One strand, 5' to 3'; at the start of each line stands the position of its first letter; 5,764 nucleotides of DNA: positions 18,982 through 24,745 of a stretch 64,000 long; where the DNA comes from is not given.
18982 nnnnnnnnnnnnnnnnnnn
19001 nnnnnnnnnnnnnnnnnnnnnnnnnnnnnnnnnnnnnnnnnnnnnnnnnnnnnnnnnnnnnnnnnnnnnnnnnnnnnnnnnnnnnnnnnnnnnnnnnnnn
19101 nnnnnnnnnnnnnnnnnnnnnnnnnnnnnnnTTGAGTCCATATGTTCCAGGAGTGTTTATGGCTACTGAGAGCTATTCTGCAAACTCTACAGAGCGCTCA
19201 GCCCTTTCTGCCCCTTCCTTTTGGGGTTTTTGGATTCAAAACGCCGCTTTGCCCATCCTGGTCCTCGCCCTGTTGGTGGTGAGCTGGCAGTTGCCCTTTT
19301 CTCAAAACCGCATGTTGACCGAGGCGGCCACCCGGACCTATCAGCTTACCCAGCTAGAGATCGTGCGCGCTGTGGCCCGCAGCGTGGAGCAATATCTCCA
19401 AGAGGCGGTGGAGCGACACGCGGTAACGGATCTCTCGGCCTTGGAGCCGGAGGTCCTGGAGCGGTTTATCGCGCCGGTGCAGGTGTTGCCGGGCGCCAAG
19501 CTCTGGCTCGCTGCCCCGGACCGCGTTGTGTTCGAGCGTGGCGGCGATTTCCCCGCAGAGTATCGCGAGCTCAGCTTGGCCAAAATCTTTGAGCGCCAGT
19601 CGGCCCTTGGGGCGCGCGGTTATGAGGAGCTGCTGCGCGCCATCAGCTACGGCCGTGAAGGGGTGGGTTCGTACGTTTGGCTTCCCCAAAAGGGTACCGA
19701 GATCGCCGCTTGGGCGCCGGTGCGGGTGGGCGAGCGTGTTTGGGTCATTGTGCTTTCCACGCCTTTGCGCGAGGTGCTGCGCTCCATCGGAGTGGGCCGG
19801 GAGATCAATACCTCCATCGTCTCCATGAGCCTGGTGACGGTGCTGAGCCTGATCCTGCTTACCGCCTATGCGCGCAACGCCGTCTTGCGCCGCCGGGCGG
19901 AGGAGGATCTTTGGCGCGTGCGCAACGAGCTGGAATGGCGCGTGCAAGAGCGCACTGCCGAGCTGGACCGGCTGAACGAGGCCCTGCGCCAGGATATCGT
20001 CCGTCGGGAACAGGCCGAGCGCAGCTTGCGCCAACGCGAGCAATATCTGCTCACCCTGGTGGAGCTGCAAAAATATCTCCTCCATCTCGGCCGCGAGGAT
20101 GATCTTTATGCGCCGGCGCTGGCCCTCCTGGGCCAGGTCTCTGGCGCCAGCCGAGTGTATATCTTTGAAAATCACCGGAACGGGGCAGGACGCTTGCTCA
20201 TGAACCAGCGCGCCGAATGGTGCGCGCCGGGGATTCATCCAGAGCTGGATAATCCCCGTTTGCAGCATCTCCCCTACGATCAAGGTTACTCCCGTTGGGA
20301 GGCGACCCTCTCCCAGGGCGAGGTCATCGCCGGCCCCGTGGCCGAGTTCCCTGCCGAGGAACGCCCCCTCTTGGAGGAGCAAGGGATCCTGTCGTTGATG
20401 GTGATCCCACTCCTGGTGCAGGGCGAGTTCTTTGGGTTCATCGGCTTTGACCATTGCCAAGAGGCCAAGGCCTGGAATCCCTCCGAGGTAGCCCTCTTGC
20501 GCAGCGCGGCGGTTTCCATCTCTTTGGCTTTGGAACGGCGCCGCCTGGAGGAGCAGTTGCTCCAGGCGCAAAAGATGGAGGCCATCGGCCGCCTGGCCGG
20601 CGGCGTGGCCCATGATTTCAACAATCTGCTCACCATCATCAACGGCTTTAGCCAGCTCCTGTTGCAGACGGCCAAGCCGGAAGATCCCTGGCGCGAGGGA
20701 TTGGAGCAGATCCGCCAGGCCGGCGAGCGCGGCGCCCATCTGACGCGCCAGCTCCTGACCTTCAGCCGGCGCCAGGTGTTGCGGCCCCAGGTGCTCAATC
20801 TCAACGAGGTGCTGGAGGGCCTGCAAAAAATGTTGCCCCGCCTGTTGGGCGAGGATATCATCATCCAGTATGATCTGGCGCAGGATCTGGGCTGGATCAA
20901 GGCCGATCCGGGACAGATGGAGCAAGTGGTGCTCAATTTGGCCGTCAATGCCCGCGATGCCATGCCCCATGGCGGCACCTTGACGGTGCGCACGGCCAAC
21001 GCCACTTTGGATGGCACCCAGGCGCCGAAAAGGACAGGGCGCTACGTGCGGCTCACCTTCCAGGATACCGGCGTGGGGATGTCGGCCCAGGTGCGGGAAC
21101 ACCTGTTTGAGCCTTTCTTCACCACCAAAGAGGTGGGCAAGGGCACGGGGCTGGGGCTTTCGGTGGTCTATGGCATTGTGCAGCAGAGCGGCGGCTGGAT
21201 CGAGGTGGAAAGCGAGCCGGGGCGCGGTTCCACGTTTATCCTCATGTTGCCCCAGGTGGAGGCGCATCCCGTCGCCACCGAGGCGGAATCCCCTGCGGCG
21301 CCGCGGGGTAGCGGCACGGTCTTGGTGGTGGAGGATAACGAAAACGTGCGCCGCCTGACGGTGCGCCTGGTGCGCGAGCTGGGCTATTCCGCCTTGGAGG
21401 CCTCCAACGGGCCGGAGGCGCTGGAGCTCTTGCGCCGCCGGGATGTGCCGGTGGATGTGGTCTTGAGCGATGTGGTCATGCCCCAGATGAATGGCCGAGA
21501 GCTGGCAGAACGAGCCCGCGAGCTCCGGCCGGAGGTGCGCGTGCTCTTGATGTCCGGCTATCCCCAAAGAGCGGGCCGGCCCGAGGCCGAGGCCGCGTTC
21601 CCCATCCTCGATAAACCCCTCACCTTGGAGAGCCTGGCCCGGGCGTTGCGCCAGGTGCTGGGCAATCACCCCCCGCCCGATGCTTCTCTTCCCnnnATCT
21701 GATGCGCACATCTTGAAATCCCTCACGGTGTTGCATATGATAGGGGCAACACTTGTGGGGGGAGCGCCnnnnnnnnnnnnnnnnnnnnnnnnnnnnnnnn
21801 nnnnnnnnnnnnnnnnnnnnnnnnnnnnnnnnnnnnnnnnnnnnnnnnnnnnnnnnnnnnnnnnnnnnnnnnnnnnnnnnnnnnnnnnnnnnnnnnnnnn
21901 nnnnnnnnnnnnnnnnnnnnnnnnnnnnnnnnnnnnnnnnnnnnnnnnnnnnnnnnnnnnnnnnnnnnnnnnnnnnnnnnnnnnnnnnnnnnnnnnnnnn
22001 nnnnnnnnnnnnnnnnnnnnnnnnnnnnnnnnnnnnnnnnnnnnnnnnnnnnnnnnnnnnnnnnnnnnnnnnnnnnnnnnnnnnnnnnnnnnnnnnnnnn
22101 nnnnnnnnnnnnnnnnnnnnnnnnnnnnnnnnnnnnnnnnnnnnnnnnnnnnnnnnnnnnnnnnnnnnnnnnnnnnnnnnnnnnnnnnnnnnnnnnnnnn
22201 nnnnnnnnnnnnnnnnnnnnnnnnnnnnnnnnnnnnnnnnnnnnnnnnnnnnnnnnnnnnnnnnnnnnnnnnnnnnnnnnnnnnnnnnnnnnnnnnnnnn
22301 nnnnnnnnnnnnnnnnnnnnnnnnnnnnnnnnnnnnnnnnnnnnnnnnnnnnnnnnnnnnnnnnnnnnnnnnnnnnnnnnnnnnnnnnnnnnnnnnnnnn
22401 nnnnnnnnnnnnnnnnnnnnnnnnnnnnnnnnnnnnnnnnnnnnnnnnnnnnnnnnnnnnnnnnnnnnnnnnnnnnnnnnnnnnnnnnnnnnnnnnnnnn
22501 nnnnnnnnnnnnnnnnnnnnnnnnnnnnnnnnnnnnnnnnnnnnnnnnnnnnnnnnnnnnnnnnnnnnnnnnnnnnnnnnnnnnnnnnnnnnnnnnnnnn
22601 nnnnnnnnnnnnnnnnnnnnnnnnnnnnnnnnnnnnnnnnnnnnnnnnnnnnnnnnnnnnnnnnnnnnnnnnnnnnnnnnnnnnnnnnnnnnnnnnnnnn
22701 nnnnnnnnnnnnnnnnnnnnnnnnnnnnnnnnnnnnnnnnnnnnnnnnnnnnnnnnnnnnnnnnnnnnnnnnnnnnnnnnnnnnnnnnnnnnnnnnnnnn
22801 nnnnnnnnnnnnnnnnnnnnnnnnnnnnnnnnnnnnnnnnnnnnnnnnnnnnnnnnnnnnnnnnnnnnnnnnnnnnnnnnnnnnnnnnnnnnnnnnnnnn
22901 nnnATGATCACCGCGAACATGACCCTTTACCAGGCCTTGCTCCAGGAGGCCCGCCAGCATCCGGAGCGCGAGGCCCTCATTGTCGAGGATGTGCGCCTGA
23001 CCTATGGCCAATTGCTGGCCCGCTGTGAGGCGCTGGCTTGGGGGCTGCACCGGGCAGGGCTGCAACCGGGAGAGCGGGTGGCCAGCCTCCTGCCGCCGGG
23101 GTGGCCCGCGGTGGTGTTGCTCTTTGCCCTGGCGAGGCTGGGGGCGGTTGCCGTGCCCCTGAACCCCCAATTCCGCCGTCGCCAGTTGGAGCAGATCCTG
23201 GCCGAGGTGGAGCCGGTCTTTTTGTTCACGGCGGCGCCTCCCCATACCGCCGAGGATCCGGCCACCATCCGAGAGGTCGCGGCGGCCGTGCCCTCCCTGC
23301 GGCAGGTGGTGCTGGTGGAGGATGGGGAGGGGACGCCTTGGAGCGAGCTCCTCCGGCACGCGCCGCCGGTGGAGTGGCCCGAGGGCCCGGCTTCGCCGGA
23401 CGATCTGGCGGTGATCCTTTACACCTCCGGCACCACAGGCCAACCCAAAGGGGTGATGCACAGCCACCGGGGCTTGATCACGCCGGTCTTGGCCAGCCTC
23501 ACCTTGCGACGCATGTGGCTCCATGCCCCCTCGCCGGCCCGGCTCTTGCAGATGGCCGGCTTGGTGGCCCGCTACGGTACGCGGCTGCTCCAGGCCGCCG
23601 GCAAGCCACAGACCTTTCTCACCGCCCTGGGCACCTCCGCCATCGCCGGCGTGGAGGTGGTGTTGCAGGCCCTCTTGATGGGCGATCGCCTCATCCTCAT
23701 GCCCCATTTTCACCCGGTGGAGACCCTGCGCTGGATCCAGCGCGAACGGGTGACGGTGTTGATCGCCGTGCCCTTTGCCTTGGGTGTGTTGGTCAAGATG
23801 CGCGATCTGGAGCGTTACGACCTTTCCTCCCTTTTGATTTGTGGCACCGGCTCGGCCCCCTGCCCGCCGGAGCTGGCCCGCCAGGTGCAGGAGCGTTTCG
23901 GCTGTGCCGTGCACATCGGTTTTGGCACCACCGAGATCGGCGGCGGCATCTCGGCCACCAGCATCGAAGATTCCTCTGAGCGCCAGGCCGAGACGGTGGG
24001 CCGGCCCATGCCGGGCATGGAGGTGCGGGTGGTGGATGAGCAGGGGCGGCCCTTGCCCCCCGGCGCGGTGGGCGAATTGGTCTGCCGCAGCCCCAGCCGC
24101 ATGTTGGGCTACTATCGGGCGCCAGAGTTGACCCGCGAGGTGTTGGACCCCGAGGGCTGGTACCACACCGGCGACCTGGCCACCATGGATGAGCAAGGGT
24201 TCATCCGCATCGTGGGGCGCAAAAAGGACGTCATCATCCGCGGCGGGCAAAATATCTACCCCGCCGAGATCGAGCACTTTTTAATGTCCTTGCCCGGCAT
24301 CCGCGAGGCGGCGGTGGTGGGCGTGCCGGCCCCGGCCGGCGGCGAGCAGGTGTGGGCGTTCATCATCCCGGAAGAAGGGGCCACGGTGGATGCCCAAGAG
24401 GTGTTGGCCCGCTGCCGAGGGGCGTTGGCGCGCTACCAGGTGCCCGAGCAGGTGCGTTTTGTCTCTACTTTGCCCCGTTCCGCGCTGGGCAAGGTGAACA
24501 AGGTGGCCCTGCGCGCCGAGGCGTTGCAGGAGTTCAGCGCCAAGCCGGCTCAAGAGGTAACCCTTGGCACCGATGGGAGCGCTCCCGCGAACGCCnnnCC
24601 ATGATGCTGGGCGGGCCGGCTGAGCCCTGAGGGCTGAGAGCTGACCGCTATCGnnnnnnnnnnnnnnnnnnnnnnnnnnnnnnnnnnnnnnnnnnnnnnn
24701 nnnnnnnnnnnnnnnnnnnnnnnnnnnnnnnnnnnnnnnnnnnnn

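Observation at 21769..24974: FemAB-like acyltransferase / AMP-ligase / ACP cassette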

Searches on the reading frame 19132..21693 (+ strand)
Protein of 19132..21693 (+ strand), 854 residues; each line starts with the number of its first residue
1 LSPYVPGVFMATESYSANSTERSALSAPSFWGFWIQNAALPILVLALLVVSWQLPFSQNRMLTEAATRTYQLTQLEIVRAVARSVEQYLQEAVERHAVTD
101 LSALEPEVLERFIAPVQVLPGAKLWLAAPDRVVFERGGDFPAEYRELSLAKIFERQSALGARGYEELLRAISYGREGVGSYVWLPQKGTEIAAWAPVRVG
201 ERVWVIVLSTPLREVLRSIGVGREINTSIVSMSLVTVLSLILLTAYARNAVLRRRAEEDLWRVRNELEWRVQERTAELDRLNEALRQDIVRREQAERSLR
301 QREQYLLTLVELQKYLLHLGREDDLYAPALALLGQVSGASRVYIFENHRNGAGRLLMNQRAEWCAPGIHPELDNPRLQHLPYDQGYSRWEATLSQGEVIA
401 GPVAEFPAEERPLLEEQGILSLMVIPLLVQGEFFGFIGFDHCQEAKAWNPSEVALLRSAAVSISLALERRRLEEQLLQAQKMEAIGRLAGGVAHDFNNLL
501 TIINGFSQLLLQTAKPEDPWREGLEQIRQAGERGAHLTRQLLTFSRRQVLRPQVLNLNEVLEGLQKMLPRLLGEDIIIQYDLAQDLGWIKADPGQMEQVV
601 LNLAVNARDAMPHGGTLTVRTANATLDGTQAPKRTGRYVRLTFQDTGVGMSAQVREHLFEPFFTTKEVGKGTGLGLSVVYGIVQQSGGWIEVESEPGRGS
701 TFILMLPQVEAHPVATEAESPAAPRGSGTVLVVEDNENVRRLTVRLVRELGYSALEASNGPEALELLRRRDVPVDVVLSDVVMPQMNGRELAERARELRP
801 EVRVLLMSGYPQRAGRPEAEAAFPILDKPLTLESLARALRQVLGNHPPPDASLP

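Call 9: search_protein_families(library=pfam, proteins=[window:19132-21693:+], max_evalue=0.01)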
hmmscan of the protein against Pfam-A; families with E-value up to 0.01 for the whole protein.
window:19132-21693:+ (854 aa): 7 families
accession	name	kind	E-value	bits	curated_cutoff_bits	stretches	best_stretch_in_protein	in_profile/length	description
PF02518.31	HATPase_c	-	1.1e-23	84.3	26.4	1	592-708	2-109/111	Histidine kinase-, DNA gyrase B-, and HSP90-like ATPase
PF00072.30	Response_reg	-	3.2e-17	63.1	30.2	1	730-839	1-110/111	Response regulator receiver domain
PF01590.32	GAF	-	1.7e-12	48.5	22.4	1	323-467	3-133/133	GAF domain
PF00512.31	HisKA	-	3e-10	40.4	26.9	1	486-548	3-64/66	His Kinase A (phospho-acceptor) domain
PF13492.12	GAF_3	-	1.1e-06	29.5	27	1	374-469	48-129/129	GAF domain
PF13185.12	GAF_2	-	1.6e-06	28.8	28.6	1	327-468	9-136/136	GAF domain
PF10090.15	HPTransfase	-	0.0035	17.5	22.9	1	598-624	34-60/123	Histidine phosphotransferase C-terminal domain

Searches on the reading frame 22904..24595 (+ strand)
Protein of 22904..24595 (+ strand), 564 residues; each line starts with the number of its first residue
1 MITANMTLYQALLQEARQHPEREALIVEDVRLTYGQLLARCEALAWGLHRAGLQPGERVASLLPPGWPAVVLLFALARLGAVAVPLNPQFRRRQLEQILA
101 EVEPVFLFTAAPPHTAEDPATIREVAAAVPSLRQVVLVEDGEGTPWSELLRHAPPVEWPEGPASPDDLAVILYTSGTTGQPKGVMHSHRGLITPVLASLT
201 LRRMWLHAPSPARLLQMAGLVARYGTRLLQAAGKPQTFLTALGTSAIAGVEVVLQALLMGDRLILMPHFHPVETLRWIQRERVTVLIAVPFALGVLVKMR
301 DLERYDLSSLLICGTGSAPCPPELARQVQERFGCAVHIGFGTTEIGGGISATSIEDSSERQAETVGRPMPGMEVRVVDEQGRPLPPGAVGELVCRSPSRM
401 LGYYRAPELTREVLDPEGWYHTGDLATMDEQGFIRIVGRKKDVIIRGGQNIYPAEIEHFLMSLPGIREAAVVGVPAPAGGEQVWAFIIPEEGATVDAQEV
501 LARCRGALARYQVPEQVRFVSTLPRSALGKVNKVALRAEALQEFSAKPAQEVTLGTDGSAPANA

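Call 9: search_protein_families(library=pfam, proteins=[window:22904-24595:+], max_evalue=0.01)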
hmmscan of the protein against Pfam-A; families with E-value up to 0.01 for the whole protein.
window:22904-24595:+ (564 aa): 2 families
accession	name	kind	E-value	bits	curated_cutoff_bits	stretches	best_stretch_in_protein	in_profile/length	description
PF00501.34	AMP-binding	-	1.8e-89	300.7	29.9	1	14-404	3-384/384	AMP-binding enzyme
PF13193.12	AMP-binding_C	-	1.9e-17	64.4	24.5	1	455-530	1-76/76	AMP-binding enzyme C-terminal domain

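Call 10: search_protein_families(library=ncbifam, proteins=[window:22904-24595:+], max_evalue=0.01)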
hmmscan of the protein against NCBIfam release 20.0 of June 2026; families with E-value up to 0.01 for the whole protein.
window:22904-24595:+ (564 aa): 110 families (the best 25 are shown)
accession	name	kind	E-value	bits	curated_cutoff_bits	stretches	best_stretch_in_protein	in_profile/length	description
NF004837.0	PRK06187.1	subfamily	5.6e-124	414.3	476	1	3-542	5-524/531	long-chain-fatty-acid--CoA ligase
NF005801.1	PRK07656.1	equivalog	3.3e-102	342.7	657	2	253-537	224-500/500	FadD3 family acyl-CoA ligase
NF009233.0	PRK12583.1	subfamily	8e-101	338.1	832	2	254-546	262-556/558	fatty acid CoA ligase family protein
NF005702.0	PRK07514.1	subfamily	3.6e-96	322.5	558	2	255-544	219-504/506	malonyl-CoA synthase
NF006182.0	PRK08316.1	subfamily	9.6e-96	321.3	663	2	219-542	195-519/523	fatty acyl-CoA synthetase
NF052580.1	Str24CoAsynCasG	equivalog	2.7e-91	306.6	750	1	10-535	44-545/548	steroid-24-oyl-CoA synthetase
NF004758.0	PRK06087.1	equivalog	3.2e-90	303.1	736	2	253-547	248-542/548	medium-chain fatty-acid--CoA ligase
NF004114.0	PRK05605.1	equivalog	3e-89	299.9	766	2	144-542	196-571/575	long-chain-fatty-acid--CoA ligase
NF005307.0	PRK06839.1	equivalog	3.7e-85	286.5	748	2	247-537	202-490/496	o-succinylbenzoate--CoA ligase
TIGR03208.1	cyc_hxne_CoA_lg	equivalog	9e-85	285.4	792.3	2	254-537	256-537/538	cyclohexanecarboxylate-CoA ligase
NF006181.0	PRK08314.1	subfamily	1.8e-80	270.8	705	1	5-542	23-556/563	long-chain-fatty-acid--CoA ligase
NF004814.0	PRK06164.1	equivalog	8e-80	268.9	677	2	234-547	221-537/540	acyl-CoA synthetase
NF009071.0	PRK12406.1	subfamily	2.6e-78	263.7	701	2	254-542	216-504/510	acyl-CoA synthetase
NF006572.0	PRK09088.1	equivalog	8.9e-78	262.1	696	3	250-541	197-488/491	acyl-CoA synthetase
NF005676.0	PRK07470.1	equivalog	4.7e-77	259.8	774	2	232-543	216-532/544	acyl-CoA synthetase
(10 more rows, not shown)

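Call 20: search_solved_structures(query=window:22904-24595:+, max_evalue=1e-40, show_alignments=2)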
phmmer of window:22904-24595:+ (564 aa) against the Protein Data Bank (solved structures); distinct sequences matched with E-value up to 1e-40: 81 (the best 60 are shown).
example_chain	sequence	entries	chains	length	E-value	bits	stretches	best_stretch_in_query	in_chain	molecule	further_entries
8weu_A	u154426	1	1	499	2.2e-71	244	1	248-537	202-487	Fatty-acyl-CoA synthase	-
8wev_A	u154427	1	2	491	3.3e-71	243.4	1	248-537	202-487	Feruloyl-CoA Synthetase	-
4fuq_A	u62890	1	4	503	5e-69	236.2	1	261-538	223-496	Malonyl CoA synthetase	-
4fut_A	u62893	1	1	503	3.4e-68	233.5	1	260-538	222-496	Malonyl CoA synthetase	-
5wm2_A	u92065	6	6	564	9.5e-66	225.4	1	253-536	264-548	Salicylate-AMP ligase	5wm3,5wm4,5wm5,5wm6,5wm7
4gxr_A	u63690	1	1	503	6.1e-65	222.7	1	29-538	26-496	Malonyl CoA synthetase, Benzoate-CoA ligase Chimeric protein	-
7tyb_A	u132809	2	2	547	1e-64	222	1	253-546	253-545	Pyochelin biosynthesis protein PchD | Pyochelin biosynthesis salicyl-AMP ligase PchD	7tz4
4gxq_A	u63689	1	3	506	4.7e-64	219.8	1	260-538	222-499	Malonyl CoA synthetase, Benzoate-CoA ligase Chimeric protein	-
6sq8_A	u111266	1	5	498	2.7e-63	217.3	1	235-537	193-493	Fatty acid CoA ligase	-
1md9_A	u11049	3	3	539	3.1e-63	217.1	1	10-542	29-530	2,3-dihydroxybenzoate-AMP ligase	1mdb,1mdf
3r44_A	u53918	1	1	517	3.8e-63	216.8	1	245-539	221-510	fatty acyl CoA synthetase FADD13 (FATTY-ACYL-CoA SYNTHETASE)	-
6h1b_A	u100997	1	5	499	2.2e-62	214.3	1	235-537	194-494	Fatty acid CoA ligase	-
6e8o_A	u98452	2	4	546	5.6e-60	206.4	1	259-542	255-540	2,3-dihydroxybenzoate-AMP ligase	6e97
8pyy_A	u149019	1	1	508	2.6e-59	204.2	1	235-538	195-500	Fatty-acyl-CoA synthase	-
8pyx_A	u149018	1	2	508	1.7e-58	201.5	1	235-538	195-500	Fatty-acyl-CoA synthase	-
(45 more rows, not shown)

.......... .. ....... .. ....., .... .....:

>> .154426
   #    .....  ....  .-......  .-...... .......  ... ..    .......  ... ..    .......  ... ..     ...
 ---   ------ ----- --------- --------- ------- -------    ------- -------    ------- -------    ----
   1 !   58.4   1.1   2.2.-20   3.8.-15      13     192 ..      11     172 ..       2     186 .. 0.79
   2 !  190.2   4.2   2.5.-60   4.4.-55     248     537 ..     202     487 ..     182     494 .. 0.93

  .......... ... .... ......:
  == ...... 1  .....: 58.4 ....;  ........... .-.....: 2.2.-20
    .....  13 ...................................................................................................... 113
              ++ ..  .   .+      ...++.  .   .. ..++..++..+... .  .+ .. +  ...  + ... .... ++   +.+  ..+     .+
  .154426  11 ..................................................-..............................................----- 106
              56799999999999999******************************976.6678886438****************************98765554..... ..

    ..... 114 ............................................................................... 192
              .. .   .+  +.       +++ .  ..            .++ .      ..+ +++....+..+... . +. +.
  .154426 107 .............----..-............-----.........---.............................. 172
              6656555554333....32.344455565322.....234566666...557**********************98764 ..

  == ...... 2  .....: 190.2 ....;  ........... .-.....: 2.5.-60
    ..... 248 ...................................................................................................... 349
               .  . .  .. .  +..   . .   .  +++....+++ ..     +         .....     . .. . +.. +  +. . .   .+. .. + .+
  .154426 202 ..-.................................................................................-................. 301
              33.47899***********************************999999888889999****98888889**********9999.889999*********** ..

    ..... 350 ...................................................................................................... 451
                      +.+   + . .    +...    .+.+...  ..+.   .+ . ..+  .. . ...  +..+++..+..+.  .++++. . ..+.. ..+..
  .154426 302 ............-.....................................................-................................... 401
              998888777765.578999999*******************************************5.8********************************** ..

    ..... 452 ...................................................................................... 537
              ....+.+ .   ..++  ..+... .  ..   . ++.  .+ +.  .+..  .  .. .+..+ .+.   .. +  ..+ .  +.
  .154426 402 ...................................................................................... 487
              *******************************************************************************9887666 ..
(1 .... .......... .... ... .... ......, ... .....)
